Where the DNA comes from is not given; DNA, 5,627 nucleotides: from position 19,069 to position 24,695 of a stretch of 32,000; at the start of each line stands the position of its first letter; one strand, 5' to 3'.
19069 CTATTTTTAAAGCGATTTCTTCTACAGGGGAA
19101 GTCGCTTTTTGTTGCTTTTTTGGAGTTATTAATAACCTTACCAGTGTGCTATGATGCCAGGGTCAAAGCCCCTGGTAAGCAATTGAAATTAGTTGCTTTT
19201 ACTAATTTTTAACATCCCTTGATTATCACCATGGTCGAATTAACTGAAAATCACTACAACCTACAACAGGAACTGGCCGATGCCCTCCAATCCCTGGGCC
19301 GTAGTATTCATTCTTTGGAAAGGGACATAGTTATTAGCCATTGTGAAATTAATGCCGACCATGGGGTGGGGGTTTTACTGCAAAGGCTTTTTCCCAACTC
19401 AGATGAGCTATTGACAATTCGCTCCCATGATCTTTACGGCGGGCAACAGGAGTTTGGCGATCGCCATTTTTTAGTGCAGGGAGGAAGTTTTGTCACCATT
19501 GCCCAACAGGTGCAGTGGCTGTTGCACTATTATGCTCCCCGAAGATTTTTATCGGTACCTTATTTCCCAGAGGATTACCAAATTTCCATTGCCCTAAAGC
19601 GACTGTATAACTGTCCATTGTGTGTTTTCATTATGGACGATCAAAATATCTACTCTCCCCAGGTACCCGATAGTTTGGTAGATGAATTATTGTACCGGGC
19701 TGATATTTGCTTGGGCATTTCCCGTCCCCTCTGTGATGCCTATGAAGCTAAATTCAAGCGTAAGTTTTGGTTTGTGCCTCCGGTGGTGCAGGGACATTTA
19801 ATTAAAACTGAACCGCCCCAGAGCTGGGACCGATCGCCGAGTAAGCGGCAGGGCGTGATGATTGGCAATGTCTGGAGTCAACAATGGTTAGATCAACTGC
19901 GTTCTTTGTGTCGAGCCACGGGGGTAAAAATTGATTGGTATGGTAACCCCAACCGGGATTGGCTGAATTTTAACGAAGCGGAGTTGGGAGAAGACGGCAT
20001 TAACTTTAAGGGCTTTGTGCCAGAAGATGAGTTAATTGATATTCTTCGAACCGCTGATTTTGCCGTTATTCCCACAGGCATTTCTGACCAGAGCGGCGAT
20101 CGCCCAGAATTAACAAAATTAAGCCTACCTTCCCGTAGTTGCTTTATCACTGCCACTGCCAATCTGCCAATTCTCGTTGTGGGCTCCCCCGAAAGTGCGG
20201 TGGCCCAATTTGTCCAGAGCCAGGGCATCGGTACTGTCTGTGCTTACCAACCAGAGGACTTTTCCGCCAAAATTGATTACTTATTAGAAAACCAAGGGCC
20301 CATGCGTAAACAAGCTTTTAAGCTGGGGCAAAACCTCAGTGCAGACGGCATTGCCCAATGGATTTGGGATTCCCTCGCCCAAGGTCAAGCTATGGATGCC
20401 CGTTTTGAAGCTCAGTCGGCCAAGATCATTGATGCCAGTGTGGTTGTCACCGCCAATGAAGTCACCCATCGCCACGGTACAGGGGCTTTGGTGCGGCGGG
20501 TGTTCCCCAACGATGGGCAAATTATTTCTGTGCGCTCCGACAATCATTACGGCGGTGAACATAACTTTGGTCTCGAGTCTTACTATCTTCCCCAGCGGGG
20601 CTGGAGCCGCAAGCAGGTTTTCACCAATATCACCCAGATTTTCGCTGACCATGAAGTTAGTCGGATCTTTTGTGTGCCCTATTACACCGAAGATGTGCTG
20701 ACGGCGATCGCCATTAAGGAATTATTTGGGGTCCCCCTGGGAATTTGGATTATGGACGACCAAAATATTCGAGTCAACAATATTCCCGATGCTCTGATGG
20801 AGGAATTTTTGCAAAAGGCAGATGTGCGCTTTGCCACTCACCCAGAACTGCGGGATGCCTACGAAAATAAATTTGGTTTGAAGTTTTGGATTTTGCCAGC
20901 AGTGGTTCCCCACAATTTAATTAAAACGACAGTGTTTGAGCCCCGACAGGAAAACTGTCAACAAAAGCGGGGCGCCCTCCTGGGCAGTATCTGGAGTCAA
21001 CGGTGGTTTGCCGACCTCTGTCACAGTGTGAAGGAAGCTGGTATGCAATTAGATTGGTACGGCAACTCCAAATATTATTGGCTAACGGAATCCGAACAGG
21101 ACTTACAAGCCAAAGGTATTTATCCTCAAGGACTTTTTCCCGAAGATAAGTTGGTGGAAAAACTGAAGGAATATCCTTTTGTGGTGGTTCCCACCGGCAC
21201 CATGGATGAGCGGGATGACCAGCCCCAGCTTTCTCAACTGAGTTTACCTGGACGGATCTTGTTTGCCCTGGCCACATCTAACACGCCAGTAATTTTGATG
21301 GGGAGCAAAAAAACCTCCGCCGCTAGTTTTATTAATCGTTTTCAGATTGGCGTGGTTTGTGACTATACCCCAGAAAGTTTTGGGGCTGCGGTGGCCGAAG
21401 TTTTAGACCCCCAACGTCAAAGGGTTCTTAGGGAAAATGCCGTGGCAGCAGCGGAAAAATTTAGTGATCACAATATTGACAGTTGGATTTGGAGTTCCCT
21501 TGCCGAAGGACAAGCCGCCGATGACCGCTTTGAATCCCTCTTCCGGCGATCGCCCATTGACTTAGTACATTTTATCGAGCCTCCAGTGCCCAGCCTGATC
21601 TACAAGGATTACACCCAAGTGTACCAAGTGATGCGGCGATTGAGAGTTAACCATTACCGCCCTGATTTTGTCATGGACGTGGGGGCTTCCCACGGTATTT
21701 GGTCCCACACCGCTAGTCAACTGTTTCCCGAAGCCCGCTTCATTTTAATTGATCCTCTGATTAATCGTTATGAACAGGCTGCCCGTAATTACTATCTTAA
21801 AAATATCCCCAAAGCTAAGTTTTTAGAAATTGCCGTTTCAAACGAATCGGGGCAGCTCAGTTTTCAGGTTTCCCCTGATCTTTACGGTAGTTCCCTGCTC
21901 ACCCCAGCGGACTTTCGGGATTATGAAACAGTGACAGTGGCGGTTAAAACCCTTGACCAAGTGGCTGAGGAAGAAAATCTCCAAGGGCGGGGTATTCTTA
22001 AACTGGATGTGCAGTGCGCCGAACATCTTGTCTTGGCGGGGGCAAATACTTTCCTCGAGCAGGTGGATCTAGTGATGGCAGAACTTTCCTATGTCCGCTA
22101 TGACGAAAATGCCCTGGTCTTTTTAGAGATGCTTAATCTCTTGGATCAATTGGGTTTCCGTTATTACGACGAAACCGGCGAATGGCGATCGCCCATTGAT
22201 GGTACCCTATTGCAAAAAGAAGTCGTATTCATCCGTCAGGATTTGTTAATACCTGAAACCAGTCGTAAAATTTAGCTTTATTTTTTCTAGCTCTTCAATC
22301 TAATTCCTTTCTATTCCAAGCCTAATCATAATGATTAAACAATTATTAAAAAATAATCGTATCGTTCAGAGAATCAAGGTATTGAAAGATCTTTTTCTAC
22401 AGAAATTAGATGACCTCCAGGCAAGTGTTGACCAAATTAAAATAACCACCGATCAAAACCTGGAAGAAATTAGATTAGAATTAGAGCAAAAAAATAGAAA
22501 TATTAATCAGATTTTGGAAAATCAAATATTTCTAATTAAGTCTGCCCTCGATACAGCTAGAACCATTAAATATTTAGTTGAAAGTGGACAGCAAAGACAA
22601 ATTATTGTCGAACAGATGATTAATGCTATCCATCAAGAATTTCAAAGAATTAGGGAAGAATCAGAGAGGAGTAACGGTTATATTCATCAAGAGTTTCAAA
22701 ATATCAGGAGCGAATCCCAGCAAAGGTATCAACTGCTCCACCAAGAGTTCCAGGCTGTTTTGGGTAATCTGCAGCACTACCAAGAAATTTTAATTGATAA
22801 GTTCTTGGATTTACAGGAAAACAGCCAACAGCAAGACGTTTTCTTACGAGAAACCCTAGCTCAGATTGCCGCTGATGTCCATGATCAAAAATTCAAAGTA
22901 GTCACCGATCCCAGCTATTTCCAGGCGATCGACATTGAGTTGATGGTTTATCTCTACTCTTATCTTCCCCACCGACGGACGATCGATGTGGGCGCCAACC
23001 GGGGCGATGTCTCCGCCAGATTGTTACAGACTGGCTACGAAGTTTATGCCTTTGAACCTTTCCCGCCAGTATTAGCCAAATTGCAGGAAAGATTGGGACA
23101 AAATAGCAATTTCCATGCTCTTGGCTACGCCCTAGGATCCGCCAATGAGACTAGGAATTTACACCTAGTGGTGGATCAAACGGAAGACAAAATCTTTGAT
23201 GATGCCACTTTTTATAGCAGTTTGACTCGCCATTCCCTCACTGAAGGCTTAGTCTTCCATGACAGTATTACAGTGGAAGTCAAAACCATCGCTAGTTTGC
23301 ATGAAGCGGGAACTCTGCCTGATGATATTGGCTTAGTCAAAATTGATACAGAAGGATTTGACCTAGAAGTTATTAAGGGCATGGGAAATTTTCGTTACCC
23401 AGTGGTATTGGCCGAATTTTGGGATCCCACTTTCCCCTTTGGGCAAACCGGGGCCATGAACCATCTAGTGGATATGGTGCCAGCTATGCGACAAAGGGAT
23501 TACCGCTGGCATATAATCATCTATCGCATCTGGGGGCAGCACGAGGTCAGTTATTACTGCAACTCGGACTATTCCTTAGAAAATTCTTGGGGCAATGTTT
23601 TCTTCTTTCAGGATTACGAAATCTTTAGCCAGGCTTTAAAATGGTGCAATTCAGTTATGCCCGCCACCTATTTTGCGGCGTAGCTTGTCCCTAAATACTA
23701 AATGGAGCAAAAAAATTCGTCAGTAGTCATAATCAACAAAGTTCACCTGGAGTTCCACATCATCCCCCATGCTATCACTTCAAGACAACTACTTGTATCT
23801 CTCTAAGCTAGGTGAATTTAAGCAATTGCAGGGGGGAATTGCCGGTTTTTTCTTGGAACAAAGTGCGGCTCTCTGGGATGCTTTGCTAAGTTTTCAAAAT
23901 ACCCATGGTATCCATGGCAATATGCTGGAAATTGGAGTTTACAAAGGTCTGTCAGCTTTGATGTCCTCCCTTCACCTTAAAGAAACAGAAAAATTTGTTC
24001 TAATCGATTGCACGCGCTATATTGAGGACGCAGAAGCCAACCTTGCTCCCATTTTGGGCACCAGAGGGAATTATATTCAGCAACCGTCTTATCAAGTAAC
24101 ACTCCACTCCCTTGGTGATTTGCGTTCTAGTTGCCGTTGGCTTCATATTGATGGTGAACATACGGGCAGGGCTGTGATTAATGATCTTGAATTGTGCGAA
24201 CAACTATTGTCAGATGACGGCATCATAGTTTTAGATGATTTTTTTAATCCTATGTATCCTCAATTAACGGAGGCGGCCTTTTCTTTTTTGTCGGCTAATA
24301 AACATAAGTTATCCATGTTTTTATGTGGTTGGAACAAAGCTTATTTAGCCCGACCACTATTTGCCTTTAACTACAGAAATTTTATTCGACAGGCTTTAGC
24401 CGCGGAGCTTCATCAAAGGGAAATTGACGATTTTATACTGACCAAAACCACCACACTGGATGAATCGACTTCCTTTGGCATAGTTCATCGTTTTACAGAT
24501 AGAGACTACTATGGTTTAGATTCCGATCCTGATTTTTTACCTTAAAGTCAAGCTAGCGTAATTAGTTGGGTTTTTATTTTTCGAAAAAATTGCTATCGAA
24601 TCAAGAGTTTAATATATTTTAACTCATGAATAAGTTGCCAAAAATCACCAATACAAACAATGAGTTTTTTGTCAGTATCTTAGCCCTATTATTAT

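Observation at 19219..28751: Candidate undescribed glycan synthesis and methylation system (two GT modules, three methyltransferase domains, two GT-C-like membrane proteins)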

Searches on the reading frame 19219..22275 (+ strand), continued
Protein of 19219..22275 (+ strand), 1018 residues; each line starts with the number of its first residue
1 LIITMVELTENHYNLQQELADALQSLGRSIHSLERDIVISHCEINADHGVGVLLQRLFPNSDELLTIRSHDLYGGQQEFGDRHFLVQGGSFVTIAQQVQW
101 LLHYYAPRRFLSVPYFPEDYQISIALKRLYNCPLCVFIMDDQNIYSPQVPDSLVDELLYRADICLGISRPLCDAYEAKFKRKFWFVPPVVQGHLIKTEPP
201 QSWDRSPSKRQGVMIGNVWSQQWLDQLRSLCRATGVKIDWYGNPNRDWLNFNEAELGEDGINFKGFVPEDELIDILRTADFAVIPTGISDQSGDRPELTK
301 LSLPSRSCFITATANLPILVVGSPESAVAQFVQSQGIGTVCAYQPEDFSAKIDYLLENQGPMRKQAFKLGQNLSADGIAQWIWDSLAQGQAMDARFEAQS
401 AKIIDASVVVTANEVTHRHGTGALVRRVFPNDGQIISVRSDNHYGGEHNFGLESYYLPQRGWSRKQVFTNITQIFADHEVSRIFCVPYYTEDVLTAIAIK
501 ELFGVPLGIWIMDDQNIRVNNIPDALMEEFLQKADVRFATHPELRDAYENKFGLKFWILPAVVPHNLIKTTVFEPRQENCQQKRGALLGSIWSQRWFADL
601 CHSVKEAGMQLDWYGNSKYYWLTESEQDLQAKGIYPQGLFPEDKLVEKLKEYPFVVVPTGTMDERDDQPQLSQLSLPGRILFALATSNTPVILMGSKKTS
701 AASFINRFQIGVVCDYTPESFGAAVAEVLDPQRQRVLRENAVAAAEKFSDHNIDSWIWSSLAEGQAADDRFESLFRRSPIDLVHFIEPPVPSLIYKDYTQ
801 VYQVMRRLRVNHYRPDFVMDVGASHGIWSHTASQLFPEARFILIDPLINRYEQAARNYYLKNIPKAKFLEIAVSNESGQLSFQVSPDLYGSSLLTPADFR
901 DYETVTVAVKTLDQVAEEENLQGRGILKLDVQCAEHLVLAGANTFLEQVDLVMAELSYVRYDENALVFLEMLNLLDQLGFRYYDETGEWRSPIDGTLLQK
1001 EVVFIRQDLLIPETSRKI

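Call 97: find_related_loci(query=A3, collection=genome_contigs, flank=10000)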
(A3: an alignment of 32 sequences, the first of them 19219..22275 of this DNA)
Query A3 (1018 aa) in genome_contigs; peptide patterns used: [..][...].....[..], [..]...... (x = any residue, [..] = any of these).
207 stretches matched a pattern; 134 encode a relative of the query (tblastn E <= 1e-3); the best 80 are kept; 77 distinct loci.
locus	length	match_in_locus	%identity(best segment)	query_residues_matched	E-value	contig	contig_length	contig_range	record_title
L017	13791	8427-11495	93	1-1018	0e+0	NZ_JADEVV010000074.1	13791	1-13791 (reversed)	Synechocystis salina LEGE 00031 NODE_162_length_13791_cov_11.705943_(reversed), whole genome shotgun sequence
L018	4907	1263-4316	75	5-1018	0e+0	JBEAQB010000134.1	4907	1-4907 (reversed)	MAG: Cyanobacteriota bacterium isolate muddycreek_2019_sw_WHONDRS-S19S_0082_B_bin.24 scaffold_585296, whole genome shotg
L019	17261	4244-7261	71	3-1018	0e+0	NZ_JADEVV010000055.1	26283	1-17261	Synechocystis salina LEGE 00031 NODE_90_length_26283_cov_12.653158_(reversed), whole genome shotgun sequence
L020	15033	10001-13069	68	2-1018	0e+0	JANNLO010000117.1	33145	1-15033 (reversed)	MAG: Snowella sp. SOY_38_metabat_116 SOY_38_k141_1468501, whole genome shotgun sequence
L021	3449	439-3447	69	1-995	0e+0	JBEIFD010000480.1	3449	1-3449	MAG: Merismopediaceae cyanobacterium isolate Sample-102-S2-bin-139 Sample_102_S2-bin_139-k141_521401, whole genome shotg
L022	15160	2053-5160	63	4-1018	0e+0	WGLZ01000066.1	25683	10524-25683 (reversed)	MAG: Cyanobacteria bacterium RI_101 c_000000003742, whole genome shotgun sequence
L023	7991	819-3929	62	2-1018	0e+0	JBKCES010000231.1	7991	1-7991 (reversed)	MAG: Cyanobacteriota bacterium isolate samp_483_metadecoder_869 samp_483_715008, whole genome shotgun sequence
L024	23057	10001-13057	61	2-1018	0e+0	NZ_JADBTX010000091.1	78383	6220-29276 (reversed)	MAG: Microcystis sp. M015S2 M015S2_91, whole genome shotgun sequence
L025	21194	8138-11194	61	2-1018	0e+0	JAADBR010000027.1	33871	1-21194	MAG: Microcystis aeruginosa W13-11 Ga0187992_100056, whole genome shotgun sequence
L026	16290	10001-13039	59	8-1018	0e+0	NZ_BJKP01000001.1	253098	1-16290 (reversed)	Microcystis aeruginosa NIES-4325 Contig_1, whole genome shotgun sequence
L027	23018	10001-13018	70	3-1018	0e+0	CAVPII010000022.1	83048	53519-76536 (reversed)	MAG: uncultured cyanobacterium isolate MFD09964.bin.2.150 genome assembly, contig: contig_53106, whole genome shotgun se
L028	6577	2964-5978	54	8-1015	0e+0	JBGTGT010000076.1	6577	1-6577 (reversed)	MAG: Microcystaceae cyanobacterium isolate JTS-RE221 k141_9125390, whole genome shotgun sequence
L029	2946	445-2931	52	21-839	0e+0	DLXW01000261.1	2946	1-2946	MAG TPA_asm: Cyanothece sp. UBA12306 contig_6660, whole genome shotgun sequence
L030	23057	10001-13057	61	2-1018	0e+0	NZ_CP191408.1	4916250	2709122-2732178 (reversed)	Microcystis ichthyoblabe FBCC-A1114 chromosome, complete genome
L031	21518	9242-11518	51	22-779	0e+0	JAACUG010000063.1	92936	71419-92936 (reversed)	MAG: Cyanobacteria bacterium CG_2015-22_32_23 CG_2015-22_curated_scaffold_129, whole genome shotgun sequence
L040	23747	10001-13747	59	36-1016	0e+0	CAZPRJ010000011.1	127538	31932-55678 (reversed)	MAG TPA_asm: uncultured Microcoleus sp. isolate SRP063590_co1_133 genome assembly, contig: NODE_128_length_127538_cov_7.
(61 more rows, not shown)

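Call 101: search_protein_families(library=pfam, proteins=[L040:7604-8467:+, L040:8511-9872:+, L040:9869-12379:+, L040:12521-13792:+, L040:13798-15006:+, L040:15076-16074:+, L040:16052-16738:+, L040:16754-17620:+, L040:17719-19020:+, L040:19098-20885:+], max_evalue=0.001)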
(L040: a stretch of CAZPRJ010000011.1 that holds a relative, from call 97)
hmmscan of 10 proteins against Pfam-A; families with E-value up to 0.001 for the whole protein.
L040:7604-8467:+ (287 aa): 1 family
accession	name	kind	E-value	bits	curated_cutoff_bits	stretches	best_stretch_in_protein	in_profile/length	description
PF01061.29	ABC2_membrane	-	2.6e-23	83.1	26.9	1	33-245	3-208/211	ABC-2 type transporter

L040:8511-9872:+ (453 aa): 4 families
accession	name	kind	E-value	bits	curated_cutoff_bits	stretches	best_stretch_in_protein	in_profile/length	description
PF00005.33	ABC_tran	-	7.6e-24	85.3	25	1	43-175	1-136/137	ABC transporter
PF14524.12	Wzt_C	-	4.5e-22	79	30.4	1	290-427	3-141/143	Wzt C-terminal domain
PF13555.12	AAA_29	-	0.00017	21.7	27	1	55-87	24-55/61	P-loop containing region of AAA domain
PF13476.12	AAA_23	-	0.00029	22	27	1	52-84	18-50/201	AAA domain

L040:9869-12379:+ (836 aa): 2 families
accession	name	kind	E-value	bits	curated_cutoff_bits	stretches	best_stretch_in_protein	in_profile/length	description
PF13578.12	Methyltransf_24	-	5.9e-20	72.6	26.3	1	700-805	1-105/105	Methyltransferase domain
PF05050.19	Methyltransf_21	-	1.8e-17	64.4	22.7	1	459-621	1-173/173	Methyltransferase FkbM domain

L040:12521-13792:+ (423 aa): 0 families

L040:13798-15006:+ (402 aa): 1 family
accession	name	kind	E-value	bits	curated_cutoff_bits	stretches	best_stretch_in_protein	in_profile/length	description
PF05050.19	Methyltransf_21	-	1e-11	45.7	22.7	1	170-323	1-156/173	Methyltransferase FkbM domain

L040:15076-16074:+ (332 aa): 2 families
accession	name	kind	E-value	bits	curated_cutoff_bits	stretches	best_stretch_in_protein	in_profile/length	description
PF00535.33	Glycos_transf_2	-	3.2e-30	105.7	23.3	1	5-162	1-162/168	Glycosyl transferase family 2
PF12804.13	NTP_transf_3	-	2.5e-05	25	27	1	71-132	70-132/160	MobA-like NTP transferase domain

L040:16052-16738:+ (228 aa): 2 families
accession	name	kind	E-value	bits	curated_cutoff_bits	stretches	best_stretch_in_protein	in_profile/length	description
PF00583.31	Acetyltransf_1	-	8.9e-05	23.2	20.7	1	129-214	35-116/116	Acetyltransferase (GNAT) family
PF13673.13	Acetyltransf_10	-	0.00013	22.4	23.6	1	137-217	30-110/128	Acetyltransferase (GNAT) domain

L040:16754-17620:+ (288 aa): 5 families
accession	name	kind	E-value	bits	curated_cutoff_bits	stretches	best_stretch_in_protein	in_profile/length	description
PF13489.12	Methyltransf_23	-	7.3e-16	58.8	27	1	76-216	18-162/164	Methyltransferase domain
PF08241.18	Methyltransf_11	-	7.1e-14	52.7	21.2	1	85-176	1-94/95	Methyltransferase domain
PF08242.18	Methyltransf_12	-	3.4e-13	50.6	30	1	85-174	1-97/98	Methyltransferase domain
PF13649.12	Methyltransf_25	-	1.7e-12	48.3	27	1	85-173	2-97/97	Methyltransferase domain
PF13847.12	Methyltransf_31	-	1.7e-09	38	27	1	81-188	4-114/145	Methyltransferase domain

L040:17719-19020:+ (433 aa): 0 families

L040:19098-20885:+ (595 aa): 0 families

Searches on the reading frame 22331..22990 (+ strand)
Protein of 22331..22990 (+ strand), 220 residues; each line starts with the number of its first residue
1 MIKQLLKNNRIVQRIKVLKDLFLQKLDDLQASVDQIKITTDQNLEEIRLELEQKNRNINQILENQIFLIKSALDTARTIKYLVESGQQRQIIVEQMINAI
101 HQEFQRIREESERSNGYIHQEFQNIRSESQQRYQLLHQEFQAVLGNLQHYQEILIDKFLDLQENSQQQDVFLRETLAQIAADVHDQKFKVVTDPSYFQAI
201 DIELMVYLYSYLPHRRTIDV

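Call 35: search_protein_families(library=pfam, proteins=[window:22331-22990:+], max_evalue=10)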
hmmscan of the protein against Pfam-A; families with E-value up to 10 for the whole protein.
window:22331-22990:+ (220 aa): 13 families
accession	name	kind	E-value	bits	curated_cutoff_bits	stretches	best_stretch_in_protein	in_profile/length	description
PF02270.21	TFIIF_beta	-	0.0058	17.1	23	1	158-185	24-51/65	TFIIF, beta subunit HTH domain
PF17917.7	RT_RNaseH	-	0.19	12.4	24.8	1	127-161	41-75/105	RNase H-like domain found in reverse transcriptase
PF24564.1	DUF7605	-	0.2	12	27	2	92-169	50-130/183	Domain of unknown function (DUF7605)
PF04632.18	FUSC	-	0.22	10.5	30.9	1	51-167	214-332/660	Fusaric acid resistance protein family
PF13207.12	AAA_17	-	0.29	11.9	27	1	107-182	30-103/136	AAA domain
PF10372.14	CdaS_N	-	0.41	11.2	27.2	1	32-59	6-33/69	Diadenylate cyclase CdaS, N-terminal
PF07352.17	Phage_Mu_Gam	-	0.46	10.9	28.3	2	22-64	7-49/149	Bacteriophage Mu Gam like protein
PF02372.20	IL15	-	0.84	10.2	28.5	1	36-80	51-94/128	Interleukin 15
PF05335.18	DUF745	-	0.93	9.6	33.3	1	50-151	66-166/183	Protein of unknown function (DUF745)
PF09769.14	ApoO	-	1.2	9.5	31.4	1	107-165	5-63/131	Apolipoprotein O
PF09969.14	DUF2203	-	3.6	8.7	24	1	74-160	6-89/122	Uncharacterized conserved protein (DUF2203)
PF03998.19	Utp11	-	4.6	7.5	25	1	28-140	78-195/242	Utp11 protein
PF07730.19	HisKA_3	-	6.5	7.8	24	0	93-135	13-55/68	Histidine kinase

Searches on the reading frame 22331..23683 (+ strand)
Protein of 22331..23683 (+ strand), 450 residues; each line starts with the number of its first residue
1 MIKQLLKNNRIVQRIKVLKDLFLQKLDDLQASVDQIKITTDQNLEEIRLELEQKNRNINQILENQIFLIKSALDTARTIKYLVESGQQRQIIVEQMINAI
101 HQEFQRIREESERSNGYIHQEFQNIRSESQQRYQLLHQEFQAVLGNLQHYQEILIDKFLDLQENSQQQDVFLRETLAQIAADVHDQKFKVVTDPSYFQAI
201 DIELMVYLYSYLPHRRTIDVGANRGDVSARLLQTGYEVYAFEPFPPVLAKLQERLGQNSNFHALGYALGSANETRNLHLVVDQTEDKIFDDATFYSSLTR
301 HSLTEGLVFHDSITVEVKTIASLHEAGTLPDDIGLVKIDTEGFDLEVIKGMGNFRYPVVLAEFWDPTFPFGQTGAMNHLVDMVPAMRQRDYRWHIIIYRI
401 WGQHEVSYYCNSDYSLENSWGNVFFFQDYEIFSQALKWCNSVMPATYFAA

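Call 5: search_protein_families(library=pfam, proteins=[window:22331-23683:+], max_evalue=0.1)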
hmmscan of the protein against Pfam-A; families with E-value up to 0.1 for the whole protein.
window:22331-23683:+ (450 aa): 3 families
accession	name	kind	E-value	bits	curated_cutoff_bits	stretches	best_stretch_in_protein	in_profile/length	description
PF05050.19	Methyltransf_21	-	5.6e-15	56.3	22.7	1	219-392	1-172/173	Methyltransferase FkbM domain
PF08242.18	Methyltransf_12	-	0.0087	17.2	30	1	218-263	1-48/98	Methyltransferase domain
PF02270.21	TFIIF_beta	-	0.04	14.5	23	1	158-184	24-50/65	TFIIF, beta subunit HTH domain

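Call 6: search_protein_families(library=ncbifam, proteins=[window:22331-23683:+], max_evalue=0.1)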
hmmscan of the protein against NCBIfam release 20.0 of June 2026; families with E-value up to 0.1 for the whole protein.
window:22331-23683:+ (450 aa): 2 families
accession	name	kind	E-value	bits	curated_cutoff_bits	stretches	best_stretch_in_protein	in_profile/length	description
TIGR01444.1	fkbM_fam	subfamily_domain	3.1e-28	99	37.7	1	217-364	2-143/143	FkbM family methyltransferase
NF058645.1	MCPCtpMPsAe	equivalog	0.0053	15.6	900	1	9-125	270-388/558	methyl-accepting chemotaxis protein CtpM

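Call 75: search_solved_structures(query=window:22331-23683:+, max_evalue=1)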
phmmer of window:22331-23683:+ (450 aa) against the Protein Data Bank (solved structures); distinct sequences matched with E-value up to 1: 1.
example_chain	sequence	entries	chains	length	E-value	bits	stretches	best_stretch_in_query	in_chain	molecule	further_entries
3of4_A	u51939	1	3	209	0.44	12.9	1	51-134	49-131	Nitroreductase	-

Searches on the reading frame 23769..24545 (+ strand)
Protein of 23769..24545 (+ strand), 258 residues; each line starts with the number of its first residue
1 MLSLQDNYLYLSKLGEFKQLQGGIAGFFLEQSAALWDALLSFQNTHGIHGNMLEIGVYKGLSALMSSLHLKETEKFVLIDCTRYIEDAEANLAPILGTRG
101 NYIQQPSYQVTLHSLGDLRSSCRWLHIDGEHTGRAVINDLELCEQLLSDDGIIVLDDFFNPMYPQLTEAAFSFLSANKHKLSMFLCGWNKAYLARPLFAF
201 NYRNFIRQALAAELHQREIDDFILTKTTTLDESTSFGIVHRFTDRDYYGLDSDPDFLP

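Call 5: search_protein_families(library=pfam, proteins=[window:23769-24545:+], max_evalue=0.1)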
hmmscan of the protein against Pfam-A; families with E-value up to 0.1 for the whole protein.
window:23769-24545:+ (258 aa): 2 families
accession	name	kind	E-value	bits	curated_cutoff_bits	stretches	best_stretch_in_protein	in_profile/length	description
PF13578.12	Methyltransf_24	-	1.9e-18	67.7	26.3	1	53-158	1-105/105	Methyltransferase domain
PF01596.23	Methyltransf_3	-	0.001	18.9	22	1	51-83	47-79/204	O-methyltransferase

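Call 6: search_protein_families(library=ncbifam, proteins=[window:23769-24545:+], max_evalue=0.1)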
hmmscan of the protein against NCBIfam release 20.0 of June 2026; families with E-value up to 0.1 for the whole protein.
window:23769-24545:+ (258 aa): 1 family
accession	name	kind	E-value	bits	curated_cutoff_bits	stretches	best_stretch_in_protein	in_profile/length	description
NF002946.0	PRK03601.1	equivalog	0.021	14.3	240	1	184-236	103-156/275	HTH-type transcriptional regulator HdfR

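Call 76: search_solved_structures(query=window:23769-24545:+, max_evalue=1)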
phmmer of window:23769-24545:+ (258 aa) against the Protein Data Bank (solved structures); distinct sequences matched with E-value up to 1: 4.
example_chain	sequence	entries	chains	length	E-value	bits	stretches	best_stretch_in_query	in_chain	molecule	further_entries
6wn5_A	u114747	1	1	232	0.0059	19.7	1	182-242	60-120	Transcriptional regulator HdfR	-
9y6s_8N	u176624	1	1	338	0.44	13.5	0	103-165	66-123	Leucine-rich repeat protein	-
8ab6_J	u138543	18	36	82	0.56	13.2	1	99-144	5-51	YALI0C12210p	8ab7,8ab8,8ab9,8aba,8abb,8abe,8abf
8xdq_A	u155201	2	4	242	0.7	12.9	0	52-121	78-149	O-methyltransferase family protein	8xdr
